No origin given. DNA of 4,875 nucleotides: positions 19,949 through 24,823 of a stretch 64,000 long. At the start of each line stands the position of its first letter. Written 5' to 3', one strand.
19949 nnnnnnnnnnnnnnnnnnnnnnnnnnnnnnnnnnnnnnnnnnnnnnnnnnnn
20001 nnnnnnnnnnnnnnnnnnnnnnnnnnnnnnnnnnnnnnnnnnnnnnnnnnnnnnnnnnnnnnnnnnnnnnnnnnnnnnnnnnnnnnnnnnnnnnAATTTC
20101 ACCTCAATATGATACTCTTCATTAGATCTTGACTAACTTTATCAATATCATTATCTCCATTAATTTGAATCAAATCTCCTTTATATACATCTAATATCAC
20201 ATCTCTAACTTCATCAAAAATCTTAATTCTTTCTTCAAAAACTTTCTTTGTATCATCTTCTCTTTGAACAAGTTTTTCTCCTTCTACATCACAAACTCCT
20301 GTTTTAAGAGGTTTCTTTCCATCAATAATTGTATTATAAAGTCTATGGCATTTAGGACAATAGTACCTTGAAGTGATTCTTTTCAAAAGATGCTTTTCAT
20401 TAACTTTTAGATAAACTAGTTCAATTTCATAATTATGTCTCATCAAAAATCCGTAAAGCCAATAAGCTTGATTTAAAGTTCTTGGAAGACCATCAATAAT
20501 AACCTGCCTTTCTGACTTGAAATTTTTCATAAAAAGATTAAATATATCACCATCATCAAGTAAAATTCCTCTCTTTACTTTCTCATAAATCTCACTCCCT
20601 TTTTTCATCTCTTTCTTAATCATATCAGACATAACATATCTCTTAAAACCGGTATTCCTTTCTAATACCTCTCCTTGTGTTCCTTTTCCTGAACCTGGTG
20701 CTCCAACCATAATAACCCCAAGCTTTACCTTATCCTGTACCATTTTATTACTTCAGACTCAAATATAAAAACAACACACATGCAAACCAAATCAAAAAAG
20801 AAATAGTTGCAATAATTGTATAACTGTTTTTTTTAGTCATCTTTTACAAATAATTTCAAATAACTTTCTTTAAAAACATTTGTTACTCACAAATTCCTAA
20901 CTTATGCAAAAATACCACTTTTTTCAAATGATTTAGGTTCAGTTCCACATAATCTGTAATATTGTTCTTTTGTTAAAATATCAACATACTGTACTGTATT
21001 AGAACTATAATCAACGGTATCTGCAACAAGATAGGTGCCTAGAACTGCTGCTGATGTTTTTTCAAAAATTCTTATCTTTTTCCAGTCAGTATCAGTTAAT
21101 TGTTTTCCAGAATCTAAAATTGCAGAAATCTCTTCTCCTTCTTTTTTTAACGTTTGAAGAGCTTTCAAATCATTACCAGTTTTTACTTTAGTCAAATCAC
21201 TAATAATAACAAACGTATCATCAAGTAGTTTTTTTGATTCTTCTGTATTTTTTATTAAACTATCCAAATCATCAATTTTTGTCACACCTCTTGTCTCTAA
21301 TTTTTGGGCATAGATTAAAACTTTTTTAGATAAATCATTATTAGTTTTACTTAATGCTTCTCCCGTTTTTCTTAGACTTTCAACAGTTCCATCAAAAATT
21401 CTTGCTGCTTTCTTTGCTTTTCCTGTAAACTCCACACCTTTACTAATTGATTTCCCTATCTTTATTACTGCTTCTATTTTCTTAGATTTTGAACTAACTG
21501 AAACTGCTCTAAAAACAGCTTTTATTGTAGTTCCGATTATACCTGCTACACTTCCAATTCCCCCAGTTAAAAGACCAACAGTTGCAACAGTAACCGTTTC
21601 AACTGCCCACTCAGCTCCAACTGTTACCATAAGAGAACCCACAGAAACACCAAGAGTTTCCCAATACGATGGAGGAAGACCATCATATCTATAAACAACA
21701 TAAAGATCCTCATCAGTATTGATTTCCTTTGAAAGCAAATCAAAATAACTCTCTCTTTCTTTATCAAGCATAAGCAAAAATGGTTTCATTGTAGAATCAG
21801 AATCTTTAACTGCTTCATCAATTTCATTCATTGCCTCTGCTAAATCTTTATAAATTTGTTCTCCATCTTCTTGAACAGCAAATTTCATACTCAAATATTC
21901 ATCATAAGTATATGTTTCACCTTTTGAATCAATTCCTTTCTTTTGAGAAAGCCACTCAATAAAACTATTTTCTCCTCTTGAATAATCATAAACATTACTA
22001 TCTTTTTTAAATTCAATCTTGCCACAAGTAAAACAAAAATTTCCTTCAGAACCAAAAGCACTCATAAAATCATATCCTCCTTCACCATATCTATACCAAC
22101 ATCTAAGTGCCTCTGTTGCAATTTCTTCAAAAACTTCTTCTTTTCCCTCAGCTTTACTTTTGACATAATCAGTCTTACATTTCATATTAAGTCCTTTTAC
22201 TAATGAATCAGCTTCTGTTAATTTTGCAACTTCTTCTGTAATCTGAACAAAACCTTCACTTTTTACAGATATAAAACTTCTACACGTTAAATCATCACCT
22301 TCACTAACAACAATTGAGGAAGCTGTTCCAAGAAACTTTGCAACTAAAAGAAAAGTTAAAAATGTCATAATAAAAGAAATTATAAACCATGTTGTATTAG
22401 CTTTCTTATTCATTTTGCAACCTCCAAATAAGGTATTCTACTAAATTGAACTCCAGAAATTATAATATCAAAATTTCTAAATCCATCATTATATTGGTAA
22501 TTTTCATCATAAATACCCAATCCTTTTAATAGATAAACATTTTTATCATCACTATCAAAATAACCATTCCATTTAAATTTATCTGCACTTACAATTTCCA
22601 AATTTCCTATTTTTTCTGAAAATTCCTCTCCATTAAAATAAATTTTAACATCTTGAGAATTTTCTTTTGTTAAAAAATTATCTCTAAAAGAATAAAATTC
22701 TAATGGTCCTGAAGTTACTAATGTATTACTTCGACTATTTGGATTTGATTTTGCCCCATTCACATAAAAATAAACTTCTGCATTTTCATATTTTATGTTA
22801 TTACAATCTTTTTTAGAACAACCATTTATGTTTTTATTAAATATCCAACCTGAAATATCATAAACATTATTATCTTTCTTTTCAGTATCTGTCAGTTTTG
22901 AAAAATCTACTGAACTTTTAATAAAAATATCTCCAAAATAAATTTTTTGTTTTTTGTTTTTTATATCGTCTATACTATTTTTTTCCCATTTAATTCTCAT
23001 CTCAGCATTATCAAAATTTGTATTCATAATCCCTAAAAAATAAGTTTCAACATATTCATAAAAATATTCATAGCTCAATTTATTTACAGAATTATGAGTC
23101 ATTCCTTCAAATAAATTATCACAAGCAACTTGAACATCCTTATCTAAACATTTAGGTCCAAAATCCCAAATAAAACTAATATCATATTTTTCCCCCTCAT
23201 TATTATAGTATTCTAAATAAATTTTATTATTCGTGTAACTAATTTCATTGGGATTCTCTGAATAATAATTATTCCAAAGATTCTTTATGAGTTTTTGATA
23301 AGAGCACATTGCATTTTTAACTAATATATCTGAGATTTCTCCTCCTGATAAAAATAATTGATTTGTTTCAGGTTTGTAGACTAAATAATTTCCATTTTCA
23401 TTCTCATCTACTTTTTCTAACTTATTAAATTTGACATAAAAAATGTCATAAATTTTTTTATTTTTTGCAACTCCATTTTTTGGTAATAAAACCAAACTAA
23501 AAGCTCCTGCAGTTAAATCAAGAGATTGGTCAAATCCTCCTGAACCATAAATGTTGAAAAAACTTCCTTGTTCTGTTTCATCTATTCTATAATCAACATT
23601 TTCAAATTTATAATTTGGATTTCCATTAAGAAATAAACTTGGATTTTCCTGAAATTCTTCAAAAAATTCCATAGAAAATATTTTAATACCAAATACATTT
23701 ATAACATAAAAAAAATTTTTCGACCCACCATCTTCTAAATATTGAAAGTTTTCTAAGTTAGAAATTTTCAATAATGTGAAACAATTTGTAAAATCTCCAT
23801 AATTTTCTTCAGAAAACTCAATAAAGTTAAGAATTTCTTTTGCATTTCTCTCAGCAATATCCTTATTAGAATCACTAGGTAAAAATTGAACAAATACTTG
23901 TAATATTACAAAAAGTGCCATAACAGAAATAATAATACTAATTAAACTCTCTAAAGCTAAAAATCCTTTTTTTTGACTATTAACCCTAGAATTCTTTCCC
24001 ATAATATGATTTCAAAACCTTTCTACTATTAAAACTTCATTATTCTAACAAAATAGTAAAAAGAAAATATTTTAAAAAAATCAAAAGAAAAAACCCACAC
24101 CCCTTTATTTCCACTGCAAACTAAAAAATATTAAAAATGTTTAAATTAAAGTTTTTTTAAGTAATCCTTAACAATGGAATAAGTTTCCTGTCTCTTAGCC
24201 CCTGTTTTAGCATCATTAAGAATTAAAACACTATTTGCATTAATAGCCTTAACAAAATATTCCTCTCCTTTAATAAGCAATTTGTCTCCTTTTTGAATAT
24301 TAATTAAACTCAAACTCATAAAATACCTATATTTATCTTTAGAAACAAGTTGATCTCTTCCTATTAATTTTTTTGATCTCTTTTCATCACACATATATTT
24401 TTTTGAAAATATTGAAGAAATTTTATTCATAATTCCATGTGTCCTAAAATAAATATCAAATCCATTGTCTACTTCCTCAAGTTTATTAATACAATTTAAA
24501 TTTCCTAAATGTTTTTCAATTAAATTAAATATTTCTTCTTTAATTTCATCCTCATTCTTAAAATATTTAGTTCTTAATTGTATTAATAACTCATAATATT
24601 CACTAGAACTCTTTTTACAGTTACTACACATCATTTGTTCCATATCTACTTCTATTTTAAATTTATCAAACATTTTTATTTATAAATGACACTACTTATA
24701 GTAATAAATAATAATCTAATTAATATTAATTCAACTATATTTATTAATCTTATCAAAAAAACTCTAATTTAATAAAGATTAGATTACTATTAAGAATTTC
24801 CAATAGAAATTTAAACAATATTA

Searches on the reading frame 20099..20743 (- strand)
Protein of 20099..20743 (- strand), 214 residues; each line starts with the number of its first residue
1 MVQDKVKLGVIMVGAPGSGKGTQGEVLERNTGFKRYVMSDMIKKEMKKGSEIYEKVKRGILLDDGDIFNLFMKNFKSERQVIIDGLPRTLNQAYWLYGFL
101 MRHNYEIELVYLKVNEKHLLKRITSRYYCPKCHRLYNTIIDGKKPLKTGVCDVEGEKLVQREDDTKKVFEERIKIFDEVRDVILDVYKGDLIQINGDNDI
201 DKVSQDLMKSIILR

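Call 3: search_protein_families(library=pfam, proteins=[window:20099-20743:-], max_evalue=1)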
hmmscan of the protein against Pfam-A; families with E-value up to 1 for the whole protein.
window:20099-20743:- (214 aa): 9 families
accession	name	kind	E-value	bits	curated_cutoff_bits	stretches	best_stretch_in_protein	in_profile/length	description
PF00406.28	ADK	-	4.3e-21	76.1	26.8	1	12-188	1-147/151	Adenylate kinase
PF13207.12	AAA_17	-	1.7e-13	51.5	27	1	13-125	1-121/136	AAA domain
PF05191.20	ADK_lid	-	6e-11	42.5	26.6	1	126-163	1-36/36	Adenylate kinase, active site lid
PF13238.12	AAA_18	-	4.1e-09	37.4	29.4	1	10-131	1-116/128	AAA domain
PF13671.12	AAA_33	-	1.4e-07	32.3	27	1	10-127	2-119/143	AAA domain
PF06414.18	Zeta_toxin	-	0.0043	17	22.3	1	5-51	14-63/199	Zeta toxin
PF21448.3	DNMK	-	0.02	14.9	27.1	1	11-60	4-53/232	Deoxynucleotide monophosphate kinase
PF01712.25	dNK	-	0.13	12.4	27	0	108-171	125-197/203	Deoxynucleoside kinase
PF25164.1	CoiA_N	-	0.18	11.8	26.3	1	118-133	8-24/50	Competence protein CoiA, N-terminal domain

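Call 4: search_protein_families(library=ncbifam, proteins=[window:20099-20743:-], max_evalue=1)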
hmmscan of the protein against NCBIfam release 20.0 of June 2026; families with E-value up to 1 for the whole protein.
window:20099-20743:- (214 aa): 28 families (the best 25 are shown)
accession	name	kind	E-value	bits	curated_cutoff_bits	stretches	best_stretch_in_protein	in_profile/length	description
TIGR01351.1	adk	subfamily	4.5e-41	140.8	168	1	10-209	2-209/212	adenylate kinase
NF001380.0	PRK00279.1-2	equivalog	1.7e-37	128.9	251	1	10-210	3-211/216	adenylate kinase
NF001385.0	PRK00279.2-3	equivalog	2.4e-37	128.6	315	1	8-211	5-211/213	adenylate kinase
NF001381.0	PRK00279.1-3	equivalog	3.4e-29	102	187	1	10-210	3-184/188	adenylate kinase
NF001386.0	PRK00279.2-4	equivalog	2.9e-28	99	256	1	10-211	5-215/220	adenylate kinase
NF001387.0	PRK00279.2-5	equivalog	6.2e-28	97.9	373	1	10-205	3-204/224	adenylate kinase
NF001383.0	PRK00279.2-1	equivalog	1.8e-26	93.1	225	1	10-210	3-208/212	adenylate kinase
NF001379.0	PRK00279.1-1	equivalog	5.5e-26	91.3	268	1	10-206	3-210/216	adenylate kinase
NF011103.0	PRK14530.1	equivalog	3e-25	89.1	294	1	10-211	6-211/215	adenylate kinase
NF011099.0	PRK14526.1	equivalog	3.6e-23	82.3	223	1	9-211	2-207/211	adenylate kinase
NF011105.0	PRK14532.1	equivalog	1.4e-19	70.3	162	2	10-127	3-128/189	adenylate kinase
NF011100.0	PRK14527.1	equivalog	2e-19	70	154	1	8-210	7-189/191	adenylate kinase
NF002700.0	PRK02496.1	equivalog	5.2e-19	68.6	262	2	9-126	3-128/184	adenylate kinase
NF001382.0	PRK00279.1-4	equivalog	7.4e-18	64.9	334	1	10-211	3-208/212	adenylate kinase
NF011104.0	PRK14531.1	equivalog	4.4e-16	59.1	160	2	10-126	5-128/183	adenylate kinase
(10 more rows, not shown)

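Call 69: search_protein_families(library=padloc, proteins=[window:20099-20743:-], max_evalue=0.01)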
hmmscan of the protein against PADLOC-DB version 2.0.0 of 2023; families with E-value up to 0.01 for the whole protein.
window:20099-20743:- (214 aa): 0 families

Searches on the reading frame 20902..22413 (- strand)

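Call 3: search_protein_families(library=pfam, proteins=[window:20902-22413:-], max_evalue=1)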
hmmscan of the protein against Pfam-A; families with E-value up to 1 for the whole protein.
window:20902-22413:- (503 aa): 2 families
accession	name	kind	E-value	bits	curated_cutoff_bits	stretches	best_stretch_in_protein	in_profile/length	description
PF20883.3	Kbp-5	-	0.44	11.1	31.1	0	389-436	53-100/124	KNL (Kinetochore null) Binding Protein 5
PF14988.11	DUF4515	-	0.45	10.8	24.5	0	350-437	19-105/206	Domain of unknown function (DUF4515)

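Call 69: search_protein_families(library=padloc, proteins=[window:20902-22413:-], max_evalue=0.01)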
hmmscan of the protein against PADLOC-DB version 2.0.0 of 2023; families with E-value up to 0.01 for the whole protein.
window:20902-22413:- (503 aa): 0 families

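Call 70: search_protein_families(library=phrogs, proteins=[window:20902-22413:-], max_evalue=0.01)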
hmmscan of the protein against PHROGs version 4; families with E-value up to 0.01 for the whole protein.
window:20902-22413:- (503 aa): 0 families

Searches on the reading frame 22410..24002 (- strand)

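Call 3: search_protein_families(library=pfam, proteins=[window:22410-24002:-], max_evalue=1)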
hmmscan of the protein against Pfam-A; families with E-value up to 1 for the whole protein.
window:22410-24002:- (530 aa): 1 family
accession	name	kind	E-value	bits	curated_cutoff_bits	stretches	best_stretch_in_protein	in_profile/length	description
PF07055.18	Eno-Rase_FAD_bd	-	0.088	13.6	25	0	286-310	14-38/64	Enoyl reductase FAD binding domain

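Call 69: search_protein_families(library=padloc, proteins=[window:22410-24002:-], max_evalue=0.01)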
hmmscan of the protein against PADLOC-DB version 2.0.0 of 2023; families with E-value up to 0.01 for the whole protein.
window:22410-24002:- (530 aa): 0 families

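Call 70: search_protein_families(library=phrogs, proteins=[window:22410-24002:-], max_evalue=0.01)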
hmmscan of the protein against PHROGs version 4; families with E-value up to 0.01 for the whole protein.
window:22410-24002:- (530 aa): 1 family
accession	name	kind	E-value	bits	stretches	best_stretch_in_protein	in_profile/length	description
phrog_18120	-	unknown function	0.0022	19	1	370-440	27-98/166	-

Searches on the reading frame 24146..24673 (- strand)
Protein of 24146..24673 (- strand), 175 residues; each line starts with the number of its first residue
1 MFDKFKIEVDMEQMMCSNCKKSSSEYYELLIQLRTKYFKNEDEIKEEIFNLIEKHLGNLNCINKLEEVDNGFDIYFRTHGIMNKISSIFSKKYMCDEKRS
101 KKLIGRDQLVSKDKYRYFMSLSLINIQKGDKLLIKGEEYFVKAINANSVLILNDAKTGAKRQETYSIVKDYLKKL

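Call 56: search_protein_families(library=pfam, proteins=[window:24146-24673:-], max_evalue=0.001)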
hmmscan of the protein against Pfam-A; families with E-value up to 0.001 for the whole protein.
window:24146-24673:- (175 aa): 2 families
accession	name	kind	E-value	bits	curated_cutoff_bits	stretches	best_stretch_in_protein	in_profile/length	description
PF04981.18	NMD3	-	1.5e-22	80.8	24.9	1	4-122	122-242/243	NMD3 family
PF21657.2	L544_helical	-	0.00018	22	27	1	22-58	8-43/144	Nucleotidyl transferase L544, helical domain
